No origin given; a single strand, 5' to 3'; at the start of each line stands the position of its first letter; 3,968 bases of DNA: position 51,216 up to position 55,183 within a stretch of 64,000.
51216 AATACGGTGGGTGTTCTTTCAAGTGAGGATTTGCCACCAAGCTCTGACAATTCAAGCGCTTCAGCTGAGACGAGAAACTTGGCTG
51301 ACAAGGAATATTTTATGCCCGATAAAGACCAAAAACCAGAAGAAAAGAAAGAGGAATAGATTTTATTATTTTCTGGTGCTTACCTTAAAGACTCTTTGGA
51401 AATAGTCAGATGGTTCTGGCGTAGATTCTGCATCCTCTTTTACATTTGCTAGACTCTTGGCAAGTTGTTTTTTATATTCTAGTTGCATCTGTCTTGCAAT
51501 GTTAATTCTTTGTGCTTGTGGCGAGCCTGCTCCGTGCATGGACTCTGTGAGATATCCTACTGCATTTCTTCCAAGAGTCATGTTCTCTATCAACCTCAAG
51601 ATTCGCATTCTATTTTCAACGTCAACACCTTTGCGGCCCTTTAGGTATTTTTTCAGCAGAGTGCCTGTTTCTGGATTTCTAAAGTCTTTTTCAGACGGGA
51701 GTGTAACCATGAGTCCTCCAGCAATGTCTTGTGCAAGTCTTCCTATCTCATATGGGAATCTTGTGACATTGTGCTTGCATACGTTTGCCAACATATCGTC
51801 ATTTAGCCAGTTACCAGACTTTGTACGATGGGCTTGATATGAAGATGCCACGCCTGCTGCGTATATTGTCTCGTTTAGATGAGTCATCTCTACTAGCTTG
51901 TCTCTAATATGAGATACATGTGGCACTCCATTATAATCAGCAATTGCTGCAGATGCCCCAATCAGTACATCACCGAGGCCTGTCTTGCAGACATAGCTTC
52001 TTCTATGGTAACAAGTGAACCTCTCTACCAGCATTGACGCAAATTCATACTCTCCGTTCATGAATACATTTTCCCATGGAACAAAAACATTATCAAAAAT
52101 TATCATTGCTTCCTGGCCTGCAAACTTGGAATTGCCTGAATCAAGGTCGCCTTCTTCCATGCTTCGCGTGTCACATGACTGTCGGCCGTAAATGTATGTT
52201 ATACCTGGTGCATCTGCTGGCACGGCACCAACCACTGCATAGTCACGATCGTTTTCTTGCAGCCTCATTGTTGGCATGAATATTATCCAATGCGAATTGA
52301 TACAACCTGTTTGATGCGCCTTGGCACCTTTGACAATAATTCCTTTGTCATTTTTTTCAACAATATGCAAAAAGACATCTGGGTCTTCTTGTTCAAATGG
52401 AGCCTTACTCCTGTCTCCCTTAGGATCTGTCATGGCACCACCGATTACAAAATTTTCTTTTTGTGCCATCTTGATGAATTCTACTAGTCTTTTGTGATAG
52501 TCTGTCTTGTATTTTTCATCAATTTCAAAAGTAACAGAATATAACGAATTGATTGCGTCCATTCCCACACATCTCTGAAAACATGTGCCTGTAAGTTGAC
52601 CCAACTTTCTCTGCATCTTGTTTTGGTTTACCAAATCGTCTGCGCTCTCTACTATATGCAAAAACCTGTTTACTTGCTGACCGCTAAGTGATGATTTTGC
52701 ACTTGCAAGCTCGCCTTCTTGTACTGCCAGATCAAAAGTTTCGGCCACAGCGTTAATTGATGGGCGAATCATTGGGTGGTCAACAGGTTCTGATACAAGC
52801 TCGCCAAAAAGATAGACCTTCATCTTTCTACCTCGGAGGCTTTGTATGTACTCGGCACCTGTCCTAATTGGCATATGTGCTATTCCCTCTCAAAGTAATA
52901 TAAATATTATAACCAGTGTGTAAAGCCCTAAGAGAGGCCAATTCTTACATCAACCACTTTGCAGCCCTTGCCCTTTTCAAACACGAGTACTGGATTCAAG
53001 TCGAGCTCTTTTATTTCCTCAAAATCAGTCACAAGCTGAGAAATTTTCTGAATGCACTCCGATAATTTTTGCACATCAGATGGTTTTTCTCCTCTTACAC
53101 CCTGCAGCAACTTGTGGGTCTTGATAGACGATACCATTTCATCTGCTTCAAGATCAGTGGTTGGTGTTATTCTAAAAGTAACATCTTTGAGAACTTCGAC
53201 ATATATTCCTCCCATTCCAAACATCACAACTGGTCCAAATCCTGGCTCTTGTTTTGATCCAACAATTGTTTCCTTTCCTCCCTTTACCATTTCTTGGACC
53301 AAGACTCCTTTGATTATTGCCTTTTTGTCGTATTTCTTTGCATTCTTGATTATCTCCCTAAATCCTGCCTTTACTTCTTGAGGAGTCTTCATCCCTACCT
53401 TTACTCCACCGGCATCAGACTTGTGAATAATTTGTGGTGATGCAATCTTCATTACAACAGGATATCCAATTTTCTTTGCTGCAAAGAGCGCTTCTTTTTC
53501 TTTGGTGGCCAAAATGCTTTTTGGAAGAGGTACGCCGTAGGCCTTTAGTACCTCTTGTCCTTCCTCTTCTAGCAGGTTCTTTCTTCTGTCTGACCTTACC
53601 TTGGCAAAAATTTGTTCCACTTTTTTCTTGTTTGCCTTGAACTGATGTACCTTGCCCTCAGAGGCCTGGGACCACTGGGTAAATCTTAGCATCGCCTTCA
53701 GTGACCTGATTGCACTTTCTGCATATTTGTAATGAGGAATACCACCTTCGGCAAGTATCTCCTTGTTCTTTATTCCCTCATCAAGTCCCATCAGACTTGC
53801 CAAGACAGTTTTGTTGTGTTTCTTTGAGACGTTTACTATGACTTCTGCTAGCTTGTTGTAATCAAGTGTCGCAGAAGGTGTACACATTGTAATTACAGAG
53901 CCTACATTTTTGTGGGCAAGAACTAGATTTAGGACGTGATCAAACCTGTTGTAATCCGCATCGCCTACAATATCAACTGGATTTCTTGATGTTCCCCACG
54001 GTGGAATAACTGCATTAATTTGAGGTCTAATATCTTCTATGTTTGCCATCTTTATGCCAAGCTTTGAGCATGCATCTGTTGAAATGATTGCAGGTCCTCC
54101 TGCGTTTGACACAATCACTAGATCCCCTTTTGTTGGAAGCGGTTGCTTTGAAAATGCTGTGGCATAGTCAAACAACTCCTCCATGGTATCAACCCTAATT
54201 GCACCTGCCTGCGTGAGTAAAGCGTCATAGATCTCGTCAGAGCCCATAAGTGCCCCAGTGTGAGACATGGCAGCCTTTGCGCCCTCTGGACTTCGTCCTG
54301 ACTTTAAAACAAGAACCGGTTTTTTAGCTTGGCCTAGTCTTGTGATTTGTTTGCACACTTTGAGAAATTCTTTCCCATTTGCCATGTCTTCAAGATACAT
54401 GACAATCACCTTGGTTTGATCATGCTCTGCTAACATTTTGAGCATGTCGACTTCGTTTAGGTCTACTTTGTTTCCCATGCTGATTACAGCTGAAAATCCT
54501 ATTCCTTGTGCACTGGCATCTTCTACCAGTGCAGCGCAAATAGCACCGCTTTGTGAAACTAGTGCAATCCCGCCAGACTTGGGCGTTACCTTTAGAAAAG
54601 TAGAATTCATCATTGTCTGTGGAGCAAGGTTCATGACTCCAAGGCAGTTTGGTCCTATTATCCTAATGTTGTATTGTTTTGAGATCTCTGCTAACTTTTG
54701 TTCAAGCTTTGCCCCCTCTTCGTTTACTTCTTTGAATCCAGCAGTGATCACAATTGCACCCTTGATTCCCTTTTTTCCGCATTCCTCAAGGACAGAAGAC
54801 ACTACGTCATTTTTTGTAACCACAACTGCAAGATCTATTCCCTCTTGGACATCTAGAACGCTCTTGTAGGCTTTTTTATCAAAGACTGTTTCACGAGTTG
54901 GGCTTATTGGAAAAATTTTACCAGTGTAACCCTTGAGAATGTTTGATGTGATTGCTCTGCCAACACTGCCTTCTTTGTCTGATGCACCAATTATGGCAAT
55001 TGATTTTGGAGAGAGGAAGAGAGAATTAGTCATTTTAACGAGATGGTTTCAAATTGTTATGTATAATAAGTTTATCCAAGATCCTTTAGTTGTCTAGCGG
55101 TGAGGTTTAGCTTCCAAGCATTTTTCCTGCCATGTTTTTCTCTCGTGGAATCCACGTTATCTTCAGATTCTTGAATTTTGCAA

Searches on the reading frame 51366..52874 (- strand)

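Call 61: search_protein_families(library=pfam, proteins=[window:51366-52874:-], max_evalue=0.00001)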
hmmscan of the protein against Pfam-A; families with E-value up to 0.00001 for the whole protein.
window:51366-52874:- (502 aa): 2 families
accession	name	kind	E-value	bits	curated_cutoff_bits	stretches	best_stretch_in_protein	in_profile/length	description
PF11794.13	HpaB_N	-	1.2e-95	320.6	35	1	5-272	1-270/270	4-hydroxyphenylacetate 3-hydroxylase N terminal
PF03241.18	HpaB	-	1.8e-71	239.9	25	1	279-476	1-201/202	4-hydroxyphenylacetate 3-hydroxylase C terminal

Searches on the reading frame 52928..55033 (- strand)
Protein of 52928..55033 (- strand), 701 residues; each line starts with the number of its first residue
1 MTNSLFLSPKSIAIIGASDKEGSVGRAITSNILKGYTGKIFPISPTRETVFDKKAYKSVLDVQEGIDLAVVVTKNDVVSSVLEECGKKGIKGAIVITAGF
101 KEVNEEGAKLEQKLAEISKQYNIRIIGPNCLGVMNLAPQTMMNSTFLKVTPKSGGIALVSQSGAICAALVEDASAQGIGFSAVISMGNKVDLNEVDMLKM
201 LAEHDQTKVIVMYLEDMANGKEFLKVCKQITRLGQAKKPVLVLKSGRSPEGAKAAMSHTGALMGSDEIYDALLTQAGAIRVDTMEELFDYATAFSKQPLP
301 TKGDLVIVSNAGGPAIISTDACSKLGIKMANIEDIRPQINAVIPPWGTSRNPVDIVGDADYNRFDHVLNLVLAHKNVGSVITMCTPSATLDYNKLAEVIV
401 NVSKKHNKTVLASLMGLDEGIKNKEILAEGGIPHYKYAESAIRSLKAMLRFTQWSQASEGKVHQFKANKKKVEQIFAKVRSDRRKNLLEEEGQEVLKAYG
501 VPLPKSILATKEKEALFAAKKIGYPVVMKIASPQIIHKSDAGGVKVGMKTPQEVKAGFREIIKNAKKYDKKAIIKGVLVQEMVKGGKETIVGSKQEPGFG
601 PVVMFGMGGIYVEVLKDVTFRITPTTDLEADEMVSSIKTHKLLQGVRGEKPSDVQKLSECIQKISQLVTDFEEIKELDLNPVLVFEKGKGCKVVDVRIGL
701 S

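Call 61: search_protein_families(library=pfam, proteins=[window:52928-55033:-], max_evalue=0.00001)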
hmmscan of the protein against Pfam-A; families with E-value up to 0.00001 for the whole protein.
window:52928-55033:- (701 aa): 6 families
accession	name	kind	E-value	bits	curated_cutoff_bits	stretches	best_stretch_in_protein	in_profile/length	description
PF13549.11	ATP-grasp_5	-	6.1e-83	278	27.6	1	479-699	2-220/221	ATP-grasp domain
PF13607.11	Succ_CoA_lig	-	1.8e-52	177.2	27.4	1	154-294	2-138/138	Succinyl-CoA ligase like flavodoxin domain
PF13380.12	CoA_binding_2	-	1.5e-22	80.7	22.8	1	10-135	1-115/116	CoA binding domain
PF19045.5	Ligase_CoA_2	-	3.5e-12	47.1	23.7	1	306-450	2-153/162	Ligase-CoA domain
PF02629.25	CoA_binding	-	7.9e-10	39.8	22.3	1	9-99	3-97/97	CoA binding domain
PF08442.15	ATP-grasp_2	-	8.1e-06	26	29.5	0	486-682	1-200/202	ATP-grasp domain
